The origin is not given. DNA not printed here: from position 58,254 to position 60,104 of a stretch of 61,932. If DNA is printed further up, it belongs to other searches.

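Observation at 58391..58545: DGR-type variable-region signature at the tail of a pilin-lectin gene, with no RT or template repeat in view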

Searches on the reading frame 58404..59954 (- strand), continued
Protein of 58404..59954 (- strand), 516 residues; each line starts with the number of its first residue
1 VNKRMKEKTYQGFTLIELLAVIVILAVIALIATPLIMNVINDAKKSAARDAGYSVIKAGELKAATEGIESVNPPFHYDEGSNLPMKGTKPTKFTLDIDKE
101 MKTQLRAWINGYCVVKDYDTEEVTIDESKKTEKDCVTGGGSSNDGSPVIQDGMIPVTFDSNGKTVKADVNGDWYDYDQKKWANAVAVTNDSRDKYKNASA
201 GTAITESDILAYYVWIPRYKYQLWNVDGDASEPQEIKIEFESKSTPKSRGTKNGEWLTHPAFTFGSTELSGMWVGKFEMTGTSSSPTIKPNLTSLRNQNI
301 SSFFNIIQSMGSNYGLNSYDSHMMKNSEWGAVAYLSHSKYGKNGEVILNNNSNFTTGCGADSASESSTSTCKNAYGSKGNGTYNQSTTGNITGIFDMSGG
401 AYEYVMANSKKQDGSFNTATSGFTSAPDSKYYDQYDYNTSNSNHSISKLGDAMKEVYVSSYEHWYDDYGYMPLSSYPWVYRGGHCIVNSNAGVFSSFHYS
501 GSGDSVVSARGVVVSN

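Call 29: search_protein_families(library=pfam, proteins=[L004:12219-12596:+, L004:12593-12949:+, L004:12922-13818:+, L022:9683-9934:+, L022:9935-10279:+, L022:10264-11298:+, L023:5280-5636:+, L023:5692-5985:+, L023:5940-6551:+, L004:10001-11647:+], max_evalue=0.01)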
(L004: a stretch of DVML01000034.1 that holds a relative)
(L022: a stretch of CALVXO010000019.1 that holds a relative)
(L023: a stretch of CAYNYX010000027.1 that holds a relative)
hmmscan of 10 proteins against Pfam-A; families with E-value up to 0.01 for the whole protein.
L004:12219-12596:+ (125 aa): 1 family
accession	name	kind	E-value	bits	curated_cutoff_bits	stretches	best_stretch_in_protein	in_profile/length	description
PF01624.25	MutS_I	-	1.8e-09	38.2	20.6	1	4-85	3-88/113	MutS domain I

L004:12593-12949:+ (118 aa): 2 families
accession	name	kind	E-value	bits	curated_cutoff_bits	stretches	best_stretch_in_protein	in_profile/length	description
PF22296.2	bAvd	-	7.9e-19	68.6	40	1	9-115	3-107/107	bAvd-like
PF05635.17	23S_rRNA_IVP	-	8.2e-06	26.4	33.8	1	5-109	1-105/106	23S rRNA-intervening sequence protein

L004:12922-13818:+ (298 aa): 1 family
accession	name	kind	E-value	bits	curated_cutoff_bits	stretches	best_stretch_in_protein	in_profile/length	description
PF00078.32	RVT_1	-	4.4e-14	53.1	29.6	1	77-275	9-203/205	Reverse transcriptase (RNA-dependent DNA polymerase)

L022:9683-9934:+ (83 aa): 1 family
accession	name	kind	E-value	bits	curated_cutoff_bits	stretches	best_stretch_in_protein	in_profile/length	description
PF01624.25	MutS_I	-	1.3e-08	35.5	20.6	1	4-69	3-73/113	MutS domain I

L022:9935-10279:+ (114 aa): 3 families
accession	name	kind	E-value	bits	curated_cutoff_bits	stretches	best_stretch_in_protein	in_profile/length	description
PF22296.2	bAvd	-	7.6e-17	62.2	40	1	7-110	4-105/107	bAvd-like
PF05635.17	23S_rRNA_IVP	-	4.3e-05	24.1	33.8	1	2-105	1-104/106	23S rRNA-intervening sequence protein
PF21664.2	TBPIP_C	-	0.0076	16.7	27.2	1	31-84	26-79/115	TBP-interacting protein, C-terminal domain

L022:10264-11298:+ (344 aa): 1 family
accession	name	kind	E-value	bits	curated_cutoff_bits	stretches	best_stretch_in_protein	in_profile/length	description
PF00078.32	RVT_1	-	1.1e-15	58.3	29.6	1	72-272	8-205/205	Reverse transcriptase (RNA-dependent DNA polymerase)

L023:5280-5636:+ (118 aa): 1 family
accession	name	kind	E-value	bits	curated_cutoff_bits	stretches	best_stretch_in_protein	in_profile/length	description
PF01624.25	MutS_I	-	5.1e-12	46.5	20.6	1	4-86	4-90/113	MutS domain I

L023:5692-5985:+ (97 aa): 3 families
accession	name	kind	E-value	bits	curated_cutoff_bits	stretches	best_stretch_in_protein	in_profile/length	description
PF22296.2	bAvd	-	2.1e-13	51.2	40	1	2-94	17-107/107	bAvd-like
PF05635.17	23S_rRNA_IVP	-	0.00026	21.6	33.8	1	2-86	19-103/106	23S rRNA-intervening sequence protein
PF23742.1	VBS_C3G9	-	0.0098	16.4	27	0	14-59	65-110/120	C3G9 VBS-like domain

L023:5940-6551:+ (203 aa): 1 family
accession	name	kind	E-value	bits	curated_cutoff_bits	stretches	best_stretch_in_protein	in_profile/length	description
PF00078.32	RVT_1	-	1.2e-05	25.6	29.6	1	82-197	8-114/205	Reverse transcriptase (RNA-dependent DNA polymerase)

L004:10001-11647:+ (548 aa): 1 family
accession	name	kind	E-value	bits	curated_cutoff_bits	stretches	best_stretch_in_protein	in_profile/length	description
PF07963.17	N_methyl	-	1.6e-07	31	21.2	1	1-26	1-26/27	Prokaryotic N-terminal methylation motif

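Call 30: find_encoding_contigs(protein=P0004, flank=10000, max_places=3)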
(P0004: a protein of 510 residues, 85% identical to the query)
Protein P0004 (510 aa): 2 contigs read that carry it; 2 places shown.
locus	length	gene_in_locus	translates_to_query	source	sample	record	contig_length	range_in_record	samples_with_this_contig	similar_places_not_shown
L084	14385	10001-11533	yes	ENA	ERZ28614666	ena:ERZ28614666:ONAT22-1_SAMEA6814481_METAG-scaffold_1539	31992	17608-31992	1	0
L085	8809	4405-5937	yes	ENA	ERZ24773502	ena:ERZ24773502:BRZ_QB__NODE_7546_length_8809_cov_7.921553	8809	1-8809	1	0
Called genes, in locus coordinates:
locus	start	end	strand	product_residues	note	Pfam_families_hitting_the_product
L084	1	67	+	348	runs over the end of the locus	PF00318:Ribosomal_S2, PF07498:Rho_N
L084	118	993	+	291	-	PF25025:EF-Ts_N (weak), PF00889:EF_TS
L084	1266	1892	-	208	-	PF01205:Impact_N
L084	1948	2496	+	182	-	-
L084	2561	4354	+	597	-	PF01541:GIY-YIG, PF27096:UvrC_M, PF22920:UvrC_RNaseH, PF08459:UvrC_RNaseH_dom, PF14520:HHH_5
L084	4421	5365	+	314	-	-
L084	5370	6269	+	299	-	-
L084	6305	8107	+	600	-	PF02518:HATPase_c, PF13589:HATPase_c_3, PF01119:DNA_mis_repair, PF08676:MutL_C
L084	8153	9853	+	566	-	PF00587:tRNA-synt_2b, PF04073:tRNA_edit, PF03129:HGTP_anticodon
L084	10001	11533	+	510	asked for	PF07963:N_methyl (weak)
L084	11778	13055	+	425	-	PF13375:RnfC_N, PF01512:Complex1_51K, PF10531:SLBB (weak), PF13187:Fer4_9 (faint), PF13534:Fer4_17 (faint), PF00037:Fer4 (faint), PF12797:Fer4_2 (faint), PF12838:Fer4_7, +3 more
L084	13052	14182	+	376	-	PF03116:NQR2_RnfD_RnfE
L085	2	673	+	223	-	?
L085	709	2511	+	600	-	PF02518:HATPase_c, PF13589:HATPase_c_3, PF01119:DNA_mis_repair, PF08676:MutL_C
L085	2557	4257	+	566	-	PF00587:tRNA-synt_2b, PF04073:tRNA_edit, PF03129:HGTP_anticodon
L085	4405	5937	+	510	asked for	PF07963:N_methyl (weak)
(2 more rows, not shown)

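Call 31: find_encoding_contigs(protein=P0125, flank=10000, max_places=3)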
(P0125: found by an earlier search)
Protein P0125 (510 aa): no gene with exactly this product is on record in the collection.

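Call 32: find_encoding_contigs(protein=P0008, flank=10000, max_places=3)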
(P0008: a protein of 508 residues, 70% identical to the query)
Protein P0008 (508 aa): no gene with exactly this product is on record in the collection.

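Call 36: find_encoding_contigs(protein=P0124, flank=10000, max_places=3)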
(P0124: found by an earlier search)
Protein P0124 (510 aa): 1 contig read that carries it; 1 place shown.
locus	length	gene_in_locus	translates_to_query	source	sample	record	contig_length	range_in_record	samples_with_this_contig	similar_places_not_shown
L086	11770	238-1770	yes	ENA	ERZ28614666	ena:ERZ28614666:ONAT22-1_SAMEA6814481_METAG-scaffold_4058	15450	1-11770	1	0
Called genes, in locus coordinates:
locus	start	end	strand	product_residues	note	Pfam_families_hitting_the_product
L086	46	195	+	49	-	-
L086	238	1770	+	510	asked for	PF07963:N_methyl (weak)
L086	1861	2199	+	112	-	-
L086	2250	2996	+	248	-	PF00117:GATase, PF07722:Peptidase_C26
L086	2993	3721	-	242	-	PF07685:GATase_3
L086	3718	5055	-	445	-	PF08245:Mur_ligase_M, PF08353:MurT_C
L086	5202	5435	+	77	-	-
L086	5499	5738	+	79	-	PF07873:YabP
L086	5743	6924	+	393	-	PF06898:YqfD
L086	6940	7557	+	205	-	PF04892:VanZ-LLP1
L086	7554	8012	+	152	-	PF02130:YbeY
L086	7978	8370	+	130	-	PF01219:DAGK_prokar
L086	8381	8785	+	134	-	PF01219:DAGK_prokar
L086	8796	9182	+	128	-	PF00383:dCMP_cyt_deam_1, PF08211:dCMP_cyt_deam_2 (weak)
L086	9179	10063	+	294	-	PF00009:GTP_EFTU, PF00350:Dynamin_N (faint), PF01926:MMR_HSR1, PF02421:FeoB_N, PF03193:RsgA_GTPase (faint), PF04548:AIG1, PF10662:PduV-EutP, PF07650:KH_2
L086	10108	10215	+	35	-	PF14006:YqzL (weak)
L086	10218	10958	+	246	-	PF11967:RecO_N, PF02565:RecO_C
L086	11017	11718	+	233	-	-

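Call 37: find_encoding_contigs(protein=P0010, flank=10000, max_places=3)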
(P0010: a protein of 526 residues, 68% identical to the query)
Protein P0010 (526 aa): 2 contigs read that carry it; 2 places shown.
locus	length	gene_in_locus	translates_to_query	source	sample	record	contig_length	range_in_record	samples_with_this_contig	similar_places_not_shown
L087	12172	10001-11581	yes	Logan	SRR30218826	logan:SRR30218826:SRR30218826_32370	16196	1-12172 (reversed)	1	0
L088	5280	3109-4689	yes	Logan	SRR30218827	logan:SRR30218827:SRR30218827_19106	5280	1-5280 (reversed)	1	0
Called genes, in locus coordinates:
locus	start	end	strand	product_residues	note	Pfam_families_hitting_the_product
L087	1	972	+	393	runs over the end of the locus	PF00162:PGK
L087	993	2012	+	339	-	PF03706:LPG_synthase_TM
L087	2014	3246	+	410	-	PF20706:GT4-conflict (weak), PF13439:Glyco_transf_4, PF13477:Glyco_trans_4_2 (weak), PF13579:Glyco_trans_4_4, PF00534:Glycos_transf_1, PF13692:Glyco_trans_1_4, PF13524:Glyco_trans_1_2 (weak)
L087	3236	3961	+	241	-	PF00121:TIM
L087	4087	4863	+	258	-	PF00072:Response_reg, PF08769:Spo0A_C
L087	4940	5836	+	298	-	PF04991:LicD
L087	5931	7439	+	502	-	PF01676:Metalloenzyme, PF06415:iPGM_N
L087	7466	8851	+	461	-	-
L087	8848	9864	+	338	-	PF09992:NAGPA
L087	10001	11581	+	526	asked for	PF07963:N_methyl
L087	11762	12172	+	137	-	?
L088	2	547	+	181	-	?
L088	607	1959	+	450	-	-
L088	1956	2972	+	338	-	PF09992:NAGPA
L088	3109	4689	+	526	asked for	PF07963:N_methyl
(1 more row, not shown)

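Call 55: predict_structure(alignment_id=A4)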
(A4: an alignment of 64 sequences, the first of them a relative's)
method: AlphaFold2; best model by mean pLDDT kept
length: 512 residues; sequences in the alignment: 64
mean_pLDDT: 89.7   pTM: 0.75
mean pLDDT of the five models: 89.7, 88.9, 88.5, 88.5, 87.6
residues with pLDDT >= 90: 331; 70-90: 152; 50-70: 19; < 50: 10
segments of 3 or more residues with pLDDT < 50: 1-4, 134-139
pLDDT, mean of each block of 10 residues (from residue 1): 51 83 81 83 89 88 66 81 82 80 88 83 77 49 85 93 86 93 95 94 97 97 95 90 91 97 95 97 97 98 94 94 98 97 95 93 92 86 96 95 98 97 97 96 96 94 96 96 90 97 97 86
secondary structure, 60 per line:
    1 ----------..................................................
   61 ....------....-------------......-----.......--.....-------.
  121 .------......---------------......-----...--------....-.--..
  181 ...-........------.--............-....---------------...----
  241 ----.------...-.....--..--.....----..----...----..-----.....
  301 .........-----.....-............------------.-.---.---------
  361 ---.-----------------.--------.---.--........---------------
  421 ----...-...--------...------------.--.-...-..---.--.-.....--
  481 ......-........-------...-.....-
elements in order: H11-64 E71-74 E88-93 E99-105 E108-112 H128-133 E149-154 E160-162 E179-183 H185-192 E205-213 E215-218 E234-236 E252-254 E267-271 E282-284 H296-309 E315-319 H322-332 E398-405 E429-431 E474-478 H481-486 E488-495 E503-505 E507-511

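Call 57: fold_search(model_id=the predicted structure, library=pdb)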
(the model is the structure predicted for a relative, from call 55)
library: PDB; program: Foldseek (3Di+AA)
matches with E <= 10: 234; with E <= 0.001: 3
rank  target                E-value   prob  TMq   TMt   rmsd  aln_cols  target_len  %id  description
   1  5vf4_D                3.1e-10  1.00  0.36  0.47   9.6       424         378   15  Thermus aquaticus variable protein (TaqVP) from diversity-generating retroelements (DGR) (released 2017-05-24)
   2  5vf4_A                1.3e-09  1.00  0.36  0.47   9.4       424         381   14  Thermus aquaticus variable protein (TaqVP) from diversity-generating retroelements (DGR) (released 2017-05-24)
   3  5vf4_C                1.3e-09  1.00  0.36  0.47   9.5       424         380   15  Thermus aquaticus variable protein (TaqVP) from diversity-generating retroelements (DGR) (released 2017-05-24)
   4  2q17_B                2.1e-02  0.75  0.24  0.39  10.7       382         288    8  Formylglycine Generating Enzyme from Streptomyces coelicolor (released 2008-04-01)
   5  4x8b_A                4.5e-02  0.63  0.24  0.28  10.3       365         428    8  Ergothioneine-biosynthetic sulfoxide synthase EgtB, apo form (released 2015-01-28)
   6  8khq_C                3.2e-01  0.25  0.23  0.18   9.3       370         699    7  Bifunctional sulfoxide synthase OvoA_Th2 in complex with histidine and cysteine (released 2023-12-06)
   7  9a5z_A                3.4e-01  0.09  0.09  0.20  16.0       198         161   14  Integrative model of YPMB-MREC by crosslinking MS and deep learning (released 2024-09-18)
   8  1eut                  4.8e-01  0.01  0.07  0.06  16.8       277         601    8  SIALIDASE, LARGE 68KD FORM, COMPLEXED WITH GALACTOSE (released 1997-01-11)
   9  1wcq_C                5.7e-01  0.01  0.06  0.06  16.8       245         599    8  Mutagenesis of the Nucleophilic Tyrosine in a Bacterial Sialidase to Phenylalanine. (released 2005-10-12)
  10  8hre                  6.1e-01  0.04  0.07  0.05  24.3       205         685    9  Straight fiber of DT57C bacteriophage in the full state (released 2023-12-13)
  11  2ber                  6.8e-01  0.01  0.06  0.05  17.3       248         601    8  Y370G Active Site Mutant of the Sialidase from Micromonospora viridifaciens in complex with beta-Neu5Ac (sialic acid). (released 2005-04-04)
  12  6o6m_B                7.2e-01  0.25  0.18  0.23  10.8       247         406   10  The Structure of EgtB (Cabther) (released 2019-07-31)
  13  2af5                  7.2e-01  0.01  0.05  0.09  20.9       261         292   10  2.5A X-ray Structure of Engineered OspA protein (released 2006-08-01)
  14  1eur                  8.6e-01  0.01  0.06  0.07  17.5       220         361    9  SIALIDASE (released 1997-01-11)
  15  8khq_A                9.1e-01  0.16  0.24  0.18   9.0       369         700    7  Bifunctional sulfoxide synthase OvoA_Th2 in complex with histidine and cysteine (released 2023-12-06)
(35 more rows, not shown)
